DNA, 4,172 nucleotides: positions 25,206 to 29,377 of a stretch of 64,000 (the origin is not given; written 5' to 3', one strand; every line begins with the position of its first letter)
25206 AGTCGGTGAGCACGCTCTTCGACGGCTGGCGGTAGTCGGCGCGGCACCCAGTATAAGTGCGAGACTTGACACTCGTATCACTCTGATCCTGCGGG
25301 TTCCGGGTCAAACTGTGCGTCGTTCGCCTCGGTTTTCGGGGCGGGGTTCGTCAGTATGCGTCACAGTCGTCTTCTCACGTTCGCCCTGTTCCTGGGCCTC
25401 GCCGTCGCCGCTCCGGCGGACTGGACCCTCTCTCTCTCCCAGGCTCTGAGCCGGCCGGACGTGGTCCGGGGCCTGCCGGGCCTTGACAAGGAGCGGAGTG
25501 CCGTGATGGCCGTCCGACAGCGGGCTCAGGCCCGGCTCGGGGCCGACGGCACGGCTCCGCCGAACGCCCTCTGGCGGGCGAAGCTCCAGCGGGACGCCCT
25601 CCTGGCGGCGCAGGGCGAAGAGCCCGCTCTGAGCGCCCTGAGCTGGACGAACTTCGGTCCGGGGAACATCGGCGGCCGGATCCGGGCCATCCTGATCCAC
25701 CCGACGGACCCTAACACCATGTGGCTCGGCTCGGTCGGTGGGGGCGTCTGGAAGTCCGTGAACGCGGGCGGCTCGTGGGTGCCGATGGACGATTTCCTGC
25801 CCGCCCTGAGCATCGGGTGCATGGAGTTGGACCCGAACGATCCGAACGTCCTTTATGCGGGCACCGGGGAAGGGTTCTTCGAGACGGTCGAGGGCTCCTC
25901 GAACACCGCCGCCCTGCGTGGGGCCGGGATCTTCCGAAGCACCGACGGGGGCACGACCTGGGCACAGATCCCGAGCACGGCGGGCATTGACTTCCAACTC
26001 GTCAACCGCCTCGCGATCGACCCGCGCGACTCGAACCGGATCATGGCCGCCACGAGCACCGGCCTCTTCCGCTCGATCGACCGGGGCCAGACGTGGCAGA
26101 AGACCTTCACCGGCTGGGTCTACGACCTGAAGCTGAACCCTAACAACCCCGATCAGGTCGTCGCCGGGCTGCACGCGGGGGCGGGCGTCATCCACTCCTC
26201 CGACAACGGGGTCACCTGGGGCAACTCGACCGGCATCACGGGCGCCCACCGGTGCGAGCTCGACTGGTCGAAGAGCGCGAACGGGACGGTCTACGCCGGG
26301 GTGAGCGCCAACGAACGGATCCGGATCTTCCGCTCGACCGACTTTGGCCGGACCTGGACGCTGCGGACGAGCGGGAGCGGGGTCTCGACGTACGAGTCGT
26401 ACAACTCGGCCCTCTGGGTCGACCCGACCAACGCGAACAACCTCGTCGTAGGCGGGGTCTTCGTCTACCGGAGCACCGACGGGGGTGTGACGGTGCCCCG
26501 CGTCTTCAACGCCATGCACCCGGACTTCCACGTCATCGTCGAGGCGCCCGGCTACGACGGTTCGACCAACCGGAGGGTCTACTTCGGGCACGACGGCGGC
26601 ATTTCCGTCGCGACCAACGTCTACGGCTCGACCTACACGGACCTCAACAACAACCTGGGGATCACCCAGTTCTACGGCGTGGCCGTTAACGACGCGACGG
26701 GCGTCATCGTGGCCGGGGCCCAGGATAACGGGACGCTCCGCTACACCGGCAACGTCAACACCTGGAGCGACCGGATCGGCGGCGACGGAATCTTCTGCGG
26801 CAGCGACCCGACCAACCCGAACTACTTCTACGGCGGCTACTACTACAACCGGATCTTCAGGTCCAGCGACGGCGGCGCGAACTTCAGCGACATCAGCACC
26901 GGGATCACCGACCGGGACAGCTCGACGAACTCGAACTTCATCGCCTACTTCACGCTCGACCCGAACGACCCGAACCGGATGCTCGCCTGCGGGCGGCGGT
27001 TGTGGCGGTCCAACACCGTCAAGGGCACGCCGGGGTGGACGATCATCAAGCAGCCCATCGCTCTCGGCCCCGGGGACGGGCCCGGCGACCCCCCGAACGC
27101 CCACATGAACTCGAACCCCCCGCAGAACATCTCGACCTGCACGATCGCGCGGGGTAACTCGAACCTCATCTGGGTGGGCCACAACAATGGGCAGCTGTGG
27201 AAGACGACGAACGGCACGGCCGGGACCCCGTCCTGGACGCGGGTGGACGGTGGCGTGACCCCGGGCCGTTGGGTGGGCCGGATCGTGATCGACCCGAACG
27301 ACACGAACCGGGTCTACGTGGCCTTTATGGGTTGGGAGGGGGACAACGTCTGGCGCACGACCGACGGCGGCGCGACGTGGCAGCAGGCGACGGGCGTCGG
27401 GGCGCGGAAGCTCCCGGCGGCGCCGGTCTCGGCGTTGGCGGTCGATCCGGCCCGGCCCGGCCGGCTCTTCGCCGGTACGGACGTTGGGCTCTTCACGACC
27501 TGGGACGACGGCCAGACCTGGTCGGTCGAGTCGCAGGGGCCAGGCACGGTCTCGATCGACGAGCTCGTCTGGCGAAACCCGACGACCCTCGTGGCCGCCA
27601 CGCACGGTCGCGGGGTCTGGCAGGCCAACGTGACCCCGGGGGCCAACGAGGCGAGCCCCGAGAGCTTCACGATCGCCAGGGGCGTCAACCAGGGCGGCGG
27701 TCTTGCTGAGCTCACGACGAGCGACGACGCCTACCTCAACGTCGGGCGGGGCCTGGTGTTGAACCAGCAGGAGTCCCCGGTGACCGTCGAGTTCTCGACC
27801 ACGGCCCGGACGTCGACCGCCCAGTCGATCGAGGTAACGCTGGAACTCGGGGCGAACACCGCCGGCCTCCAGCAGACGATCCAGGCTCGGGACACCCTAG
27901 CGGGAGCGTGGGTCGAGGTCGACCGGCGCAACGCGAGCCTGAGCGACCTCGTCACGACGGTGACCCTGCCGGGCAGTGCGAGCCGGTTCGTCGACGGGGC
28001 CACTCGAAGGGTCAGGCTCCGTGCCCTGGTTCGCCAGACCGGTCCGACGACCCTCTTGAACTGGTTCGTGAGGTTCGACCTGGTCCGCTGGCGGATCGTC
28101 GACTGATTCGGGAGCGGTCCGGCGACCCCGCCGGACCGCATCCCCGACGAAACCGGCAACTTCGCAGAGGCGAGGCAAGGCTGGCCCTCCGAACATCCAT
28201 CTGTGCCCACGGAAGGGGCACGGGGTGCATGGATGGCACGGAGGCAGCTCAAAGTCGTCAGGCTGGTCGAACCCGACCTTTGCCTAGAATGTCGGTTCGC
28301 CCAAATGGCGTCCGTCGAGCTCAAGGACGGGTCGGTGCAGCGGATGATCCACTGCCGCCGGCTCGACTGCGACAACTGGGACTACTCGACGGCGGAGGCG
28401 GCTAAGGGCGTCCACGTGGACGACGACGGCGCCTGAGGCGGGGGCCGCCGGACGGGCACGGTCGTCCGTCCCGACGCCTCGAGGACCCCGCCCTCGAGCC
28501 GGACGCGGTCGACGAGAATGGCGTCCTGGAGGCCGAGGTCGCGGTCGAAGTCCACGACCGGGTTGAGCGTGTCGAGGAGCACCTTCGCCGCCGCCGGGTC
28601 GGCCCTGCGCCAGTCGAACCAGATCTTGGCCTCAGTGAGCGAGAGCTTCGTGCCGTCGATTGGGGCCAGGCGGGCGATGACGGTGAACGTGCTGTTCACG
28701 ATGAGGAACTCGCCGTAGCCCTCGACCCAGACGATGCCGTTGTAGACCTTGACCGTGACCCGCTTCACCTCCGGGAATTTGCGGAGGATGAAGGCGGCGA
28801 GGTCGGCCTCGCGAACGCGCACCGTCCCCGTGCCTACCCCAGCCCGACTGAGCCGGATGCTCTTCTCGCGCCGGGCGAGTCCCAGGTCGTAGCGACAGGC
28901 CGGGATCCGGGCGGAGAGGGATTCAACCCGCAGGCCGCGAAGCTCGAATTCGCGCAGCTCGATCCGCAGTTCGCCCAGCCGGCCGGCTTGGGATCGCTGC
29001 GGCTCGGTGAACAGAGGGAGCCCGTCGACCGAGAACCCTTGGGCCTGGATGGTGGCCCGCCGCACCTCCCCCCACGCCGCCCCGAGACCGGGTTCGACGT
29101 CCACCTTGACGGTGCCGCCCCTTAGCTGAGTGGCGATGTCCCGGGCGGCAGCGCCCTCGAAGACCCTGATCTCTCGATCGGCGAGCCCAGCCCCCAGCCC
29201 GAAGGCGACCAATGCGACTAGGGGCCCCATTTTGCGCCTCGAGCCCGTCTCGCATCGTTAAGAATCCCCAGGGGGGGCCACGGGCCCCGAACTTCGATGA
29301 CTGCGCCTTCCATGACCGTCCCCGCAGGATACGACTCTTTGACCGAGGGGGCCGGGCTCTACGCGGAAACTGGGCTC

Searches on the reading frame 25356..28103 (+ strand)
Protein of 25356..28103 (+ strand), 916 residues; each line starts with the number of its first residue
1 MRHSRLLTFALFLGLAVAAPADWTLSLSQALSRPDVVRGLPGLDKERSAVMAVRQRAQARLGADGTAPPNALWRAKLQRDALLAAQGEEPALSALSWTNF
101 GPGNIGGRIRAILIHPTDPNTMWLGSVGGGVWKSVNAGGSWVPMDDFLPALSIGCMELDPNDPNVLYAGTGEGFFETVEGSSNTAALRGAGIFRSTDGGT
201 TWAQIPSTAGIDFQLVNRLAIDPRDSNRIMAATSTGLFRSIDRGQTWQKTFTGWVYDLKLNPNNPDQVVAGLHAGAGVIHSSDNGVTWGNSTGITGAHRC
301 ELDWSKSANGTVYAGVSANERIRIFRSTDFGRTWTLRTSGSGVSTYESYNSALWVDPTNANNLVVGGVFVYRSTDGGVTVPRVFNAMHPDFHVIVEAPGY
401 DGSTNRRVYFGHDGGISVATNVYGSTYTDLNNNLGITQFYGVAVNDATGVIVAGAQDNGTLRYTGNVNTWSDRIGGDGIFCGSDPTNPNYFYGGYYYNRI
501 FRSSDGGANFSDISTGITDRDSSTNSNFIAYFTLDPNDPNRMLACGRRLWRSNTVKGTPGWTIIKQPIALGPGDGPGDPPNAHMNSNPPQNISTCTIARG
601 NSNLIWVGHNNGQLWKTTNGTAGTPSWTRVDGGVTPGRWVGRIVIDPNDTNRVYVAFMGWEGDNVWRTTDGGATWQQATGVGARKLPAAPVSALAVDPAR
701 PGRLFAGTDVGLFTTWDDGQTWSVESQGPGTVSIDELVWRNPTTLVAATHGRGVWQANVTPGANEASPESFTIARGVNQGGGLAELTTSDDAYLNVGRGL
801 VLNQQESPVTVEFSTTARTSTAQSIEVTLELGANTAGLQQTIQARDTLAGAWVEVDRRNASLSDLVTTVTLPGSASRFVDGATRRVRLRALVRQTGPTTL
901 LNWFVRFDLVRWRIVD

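Call 7: search_protein_families(library=pfam, proteins=[window:25356-28103:+], max_evalue=1)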
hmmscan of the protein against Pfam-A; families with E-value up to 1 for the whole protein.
window:25356-28103:+ (916 aa): 4 families
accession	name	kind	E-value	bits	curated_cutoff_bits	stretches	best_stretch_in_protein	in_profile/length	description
PF15902.12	Sortilin-Vps10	-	1.4e-19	70.7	33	3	192-253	3-63/446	Sortilin, neurotensin receptor 3,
PF15899.11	BNR_6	-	4.8e-06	26.6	27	1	324-335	1-12/14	BNR-Asp box repeat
PF02012.26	BNR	-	6.3e-05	22.8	27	2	325-335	1-11/12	BNR/Asp-box repeat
PF13088.12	BNR_2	-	0.1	12.4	31.4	1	276-351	138-211/277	BNR repeat-like domain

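Call 8: search_protein_families(library=ncbifam, proteins=[window:25356-28103:+], max_evalue=1)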
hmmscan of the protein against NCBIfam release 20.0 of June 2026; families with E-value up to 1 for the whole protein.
window:25356-28103:+ (916 aa): 1 family
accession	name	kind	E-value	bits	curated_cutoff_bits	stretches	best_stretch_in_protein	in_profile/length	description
NF045728.1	glycosyl_F510_1955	equivalog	1.1e-36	126.4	175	4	189-249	114-172/246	F510_1955 family glycosylhydrolase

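Call 77: find_homologous_proteins(query=window:25356-27650:+, max_evalue=1e-20)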
Query window:25356-27650:+ (765 aa): 6970 proteins with E <= 1e-20 among 8000 candidates; the best 120 are listed.
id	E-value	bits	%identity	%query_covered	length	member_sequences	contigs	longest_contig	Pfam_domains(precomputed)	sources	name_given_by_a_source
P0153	0.0e+0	1772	100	100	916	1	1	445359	PF15899.12,PF15902.13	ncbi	-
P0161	0.0e+0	1224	73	95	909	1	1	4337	PF14870.13,PF02012.27,PF15902.13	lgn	-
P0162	0.0e+0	1216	72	98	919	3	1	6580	PF15902.13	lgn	-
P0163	0.0e+0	1190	68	99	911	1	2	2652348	PF15902.13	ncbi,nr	ncbi:MAG: hypothetical protein KIT11_08660 [Fimbriimonadaceae bacterium]|nr:hypothetical protein [Fi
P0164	0.0e+0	1027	64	93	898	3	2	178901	PF15902.13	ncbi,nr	ncbi:MAG: hypothetical protein IT207_11820 [Fimbriimonadaceae bacterium]|nr:hypothetical protein [Fi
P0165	0.0e+0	1016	62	94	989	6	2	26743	PF15902.13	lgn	-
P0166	0.0e+0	1011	62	94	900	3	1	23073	PF15902.13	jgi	jgi:hypothetical protein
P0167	2.5e-297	1007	62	95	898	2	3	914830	PF15902.13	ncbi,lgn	ncbi:MAG: hypothetical protein AB7F50_01510 [Fimbriimonadaceae bacterium]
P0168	1.5e-285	968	61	94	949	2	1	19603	PF15902.13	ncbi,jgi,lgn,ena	-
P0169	1.4e-281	955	60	93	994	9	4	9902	PF15902.13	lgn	-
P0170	3.1e-278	944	56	99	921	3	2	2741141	PF15902.13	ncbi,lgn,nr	ncbi:MAG: hypothetical protein KF884_02900 [Fimbriimonadaceae bacterium]|nr:hypothetical protein [Fi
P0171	4.1e-270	917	58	93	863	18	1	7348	PF15902.13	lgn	-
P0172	3.7e-267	907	56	94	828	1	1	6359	PF25852.1,PF14870.13,PF02012.27,PF15902.13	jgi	jgi:photosystem II stability/assembly factor-like uncharacterized protein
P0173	4.3e-264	897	56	98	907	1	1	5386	PF15902.13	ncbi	-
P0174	6.3e-264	896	54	96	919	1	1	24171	PF15902.13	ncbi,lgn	-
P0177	2.5e-258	878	56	94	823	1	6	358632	PF15902.13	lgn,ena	-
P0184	1.9e-251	855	54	94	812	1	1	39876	PF15902.13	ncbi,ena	-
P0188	3.5e-250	851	56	94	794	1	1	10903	PF15902.13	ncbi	-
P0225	2.1e-238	812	51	99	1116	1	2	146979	PF02012.27,PF15902.13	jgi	jgi:hypothetical protein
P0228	1.2e-237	809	50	97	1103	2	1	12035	PF02012.27,PF15902.13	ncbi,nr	ncbi:MAG: hypothetical protein IID31_05255 [Planctomycetes bacterium]|nr:hypothetical protein [Planc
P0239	5.0e-234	797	51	96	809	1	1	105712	PF15902.13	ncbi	ncbi:MAG: WD40/YVTN/BNR-like repeat-containing protein [Phycisphaerales bacterium]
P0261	2.7e-229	782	52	93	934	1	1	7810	PF25852.1,PF02012.27,PF15902.13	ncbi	ncbi:MAG: hypothetical protein AAF456_22495 [Planctomycetota bacterium]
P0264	1.6e-228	779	52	93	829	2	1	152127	PF02012.27,PF15902.13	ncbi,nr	ncbi:MAG: hypothetical protein H6809_02115 [Phycisphaeraceae bacterium]|nr:hypothetical protein [Phy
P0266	2.6e-228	779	52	95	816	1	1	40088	PF15902.13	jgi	jgi:photosystem II stability/assembly factor-like uncharacterized protein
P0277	1.2e-225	770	51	94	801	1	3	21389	PF02012.27,PF15902.13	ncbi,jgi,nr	ncbi:MAG: hypothetical protein FJ255_11210 [Phycisphaerae bacterium]|nr:hypothetical protein [Phycis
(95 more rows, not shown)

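Call 81: search_protein_families(library=ncbifam, proteins=[P0184, P0188, P0239, P0225, P0228, P0172, P0177, P0277, P0266, P0264], max_evalue=0.01)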
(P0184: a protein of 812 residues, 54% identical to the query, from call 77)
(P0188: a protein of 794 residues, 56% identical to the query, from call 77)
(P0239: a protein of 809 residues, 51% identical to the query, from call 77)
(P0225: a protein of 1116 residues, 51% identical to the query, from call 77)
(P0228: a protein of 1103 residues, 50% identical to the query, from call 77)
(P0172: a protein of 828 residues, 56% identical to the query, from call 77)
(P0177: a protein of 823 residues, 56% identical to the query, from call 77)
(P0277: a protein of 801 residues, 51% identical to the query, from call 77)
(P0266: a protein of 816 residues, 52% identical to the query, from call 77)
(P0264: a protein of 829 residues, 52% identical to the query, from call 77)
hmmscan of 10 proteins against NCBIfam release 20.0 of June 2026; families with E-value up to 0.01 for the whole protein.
P0184 (812 aa): 2 families
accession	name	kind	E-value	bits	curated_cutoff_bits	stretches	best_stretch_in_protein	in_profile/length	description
NF045728.1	glycosyl_F510_1955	equivalog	1.9e-27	96.1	175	2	184-341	72-224/246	F510_1955 family glycosylhydrolase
NF041540.1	dockerin_GC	domain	2.7e-07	30.9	29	1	759-812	1-67/67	GC-type dockerin domain-anchored protein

P0188 (794 aa): 2 families
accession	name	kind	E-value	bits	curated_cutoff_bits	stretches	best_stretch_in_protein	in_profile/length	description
NF045728.1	glycosyl_F510_1955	equivalog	1.6e-31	109.5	175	3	164-287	114-237/246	F510_1955 family glycosylhydrolase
NF041540.1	dockerin_GC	domain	5e-06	26.8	29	1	740-793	1-67/67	GC-type dockerin domain-anchored protein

P0239 (809 aa): 3 families
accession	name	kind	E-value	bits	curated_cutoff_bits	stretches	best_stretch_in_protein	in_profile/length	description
NF045728.1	glycosyl_F510_1955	equivalog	1.5e-30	106.3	175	3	647-739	106-193/246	F510_1955 family glycosylhydrolase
NF041540.1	dockerin_GC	domain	0.00029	21.2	29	1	755-808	1-67/67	GC-type dockerin domain-anchored protein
NF010237.0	PRK13684.1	equivalog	0.00047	19.3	326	0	654-739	109-189/334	photosynthesis system II assembly factor Ycf48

P0225 (1116 aa): 2 families
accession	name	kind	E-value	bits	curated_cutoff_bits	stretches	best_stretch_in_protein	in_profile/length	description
NF045728.1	glycosyl_F510_1955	equivalog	3.3e-32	111.7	175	2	196-294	114-210/246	F510_1955 family glycosylhydrolase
NF041540.1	dockerin_GC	domain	3.2e-05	24.2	29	1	1055-1115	1-67/67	GC-type dockerin domain-anchored protein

P0228 (1103 aa): 2 families
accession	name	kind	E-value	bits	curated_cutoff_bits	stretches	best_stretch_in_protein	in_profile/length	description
NF045728.1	glycosyl_F510_1955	equivalog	5.2e-33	114.3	175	3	190-253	114-175/246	F510_1955 family glycosylhydrolase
NF041540.1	dockerin_GC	domain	0.00057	20.2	29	1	1048-1102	1-67/67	GC-type dockerin domain-anchored protein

P0172 (828 aa): 3 families
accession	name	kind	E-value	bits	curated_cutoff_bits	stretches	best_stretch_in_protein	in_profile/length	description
NF045728.1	glycosyl_F510_1955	equivalog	6.2e-39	133.7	175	3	199-303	114-216/246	F510_1955 family glycosylhydrolase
NF010237.0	PRK13684.1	equivalog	4.3e-06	26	326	1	202-282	111-192/334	photosynthesis system II assembly factor Ycf48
NF047818.1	LIC11996_lipo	equivalog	0.003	16.7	350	0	671-693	341-363/422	LIC11996 family lipoprotein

P0177 (823 aa): 1 family
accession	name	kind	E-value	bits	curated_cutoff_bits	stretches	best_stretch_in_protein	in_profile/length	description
NF045728.1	glycosyl_F510_1955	equivalog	1.9e-34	119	175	3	189-318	114-241/246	F510_1955 family glycosylhydrolase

P0277 (801 aa): 2 families
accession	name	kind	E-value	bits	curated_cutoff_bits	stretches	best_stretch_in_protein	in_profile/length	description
NF045728.1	glycosyl_F510_1955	equivalog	1.2e-35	122.9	175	3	177-275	115-211/246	F510_1955 family glycosylhydrolase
NF041540.1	dockerin_GC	domain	9.6e-14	51.5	29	1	748-801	1-67/67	GC-type dockerin domain-anchored protein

P0266 (816 aa): 2 families
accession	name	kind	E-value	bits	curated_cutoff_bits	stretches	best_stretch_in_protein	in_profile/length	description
NF045728.1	glycosyl_F510_1955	equivalog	3.2e-26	92.1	175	2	175-276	114-213/246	F510_1955 family glycosylhydrolase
NF041540.1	dockerin_GC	domain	2e-06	28.1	29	1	768-815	17-67/67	GC-type dockerin domain-anchored protein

P0264 (829 aa): 3 families
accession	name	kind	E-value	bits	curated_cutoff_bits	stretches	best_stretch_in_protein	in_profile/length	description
NF045728.1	glycosyl_F510_1955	equivalog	1.4e-31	109.6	175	4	176-303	114-240/246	F510_1955 family glycosylhydrolase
NF041540.1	dockerin_GC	domain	6e-21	74.6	29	1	751-829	1-67/67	GC-type dockerin domain-anchored protein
NF010237.0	PRK13684.1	equivalog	0.00047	19.3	326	0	658-712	112-167/334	photosynthesis system II assembly factor Ycf48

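Call 92: find_encoding_contigs(protein=P0261, flank=10000, max_places=2)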
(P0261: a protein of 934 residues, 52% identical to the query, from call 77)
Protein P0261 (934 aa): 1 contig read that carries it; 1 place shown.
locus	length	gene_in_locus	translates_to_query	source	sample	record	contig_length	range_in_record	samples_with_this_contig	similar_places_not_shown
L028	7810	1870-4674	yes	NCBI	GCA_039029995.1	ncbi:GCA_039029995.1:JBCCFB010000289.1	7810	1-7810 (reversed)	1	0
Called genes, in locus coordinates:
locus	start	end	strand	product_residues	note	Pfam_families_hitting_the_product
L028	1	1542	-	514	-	PF17900:Peptidase_M1_N, PF01433:Peptidase_M1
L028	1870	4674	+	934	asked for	PF15902:Sortilin-Vps10, PF25852:DUF6242_C (faint), PF02012:BNR (faint), PF15902:Sortilin-Vps10 (weak)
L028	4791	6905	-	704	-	PF02771:Acyl-CoA_dh_N, PF02770:Acyl-CoA_dh_M, PF00441:Acyl-CoA_dh_1 (weak)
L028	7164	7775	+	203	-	PF07638:Sigma70_ECF, PF08281:Sigma70_r4_2 (weak), PF04545:Sigma70_r4 (weak)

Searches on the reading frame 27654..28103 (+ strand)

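Call 94: search_protein_families(library=pfam, proteins=[window:27654-28103:+], max_evalue=10)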
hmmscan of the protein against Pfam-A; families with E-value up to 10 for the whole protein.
window:27654-28103:+ (150 aa): 1 family
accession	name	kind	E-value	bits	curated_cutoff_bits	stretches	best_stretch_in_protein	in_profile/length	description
PF14741.12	GH114_assoc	-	0.0042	17.7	22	1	44-124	29-115/126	N-terminal glycosyl-hydrolase-114-associated domain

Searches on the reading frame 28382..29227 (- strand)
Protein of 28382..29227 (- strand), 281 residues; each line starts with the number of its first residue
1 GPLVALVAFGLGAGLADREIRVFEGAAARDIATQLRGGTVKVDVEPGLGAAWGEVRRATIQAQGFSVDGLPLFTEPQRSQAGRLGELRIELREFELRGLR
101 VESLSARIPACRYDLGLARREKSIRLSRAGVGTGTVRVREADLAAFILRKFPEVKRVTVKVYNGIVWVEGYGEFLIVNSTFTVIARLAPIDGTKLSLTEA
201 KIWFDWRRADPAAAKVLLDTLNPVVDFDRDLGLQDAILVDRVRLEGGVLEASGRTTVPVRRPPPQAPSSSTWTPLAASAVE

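Call 65: search_protein_families(library=pfam, proteins=[window:28382-29227:-], max_evalue=0.01)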
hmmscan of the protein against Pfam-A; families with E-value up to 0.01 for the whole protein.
window:28382-29227:- (281 aa): 1 family
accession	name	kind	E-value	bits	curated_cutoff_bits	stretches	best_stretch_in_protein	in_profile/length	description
PF11209.13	LmeA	-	1.7e-10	41.7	27.3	1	81-252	43-215/217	LmeA-like phospholipid-binding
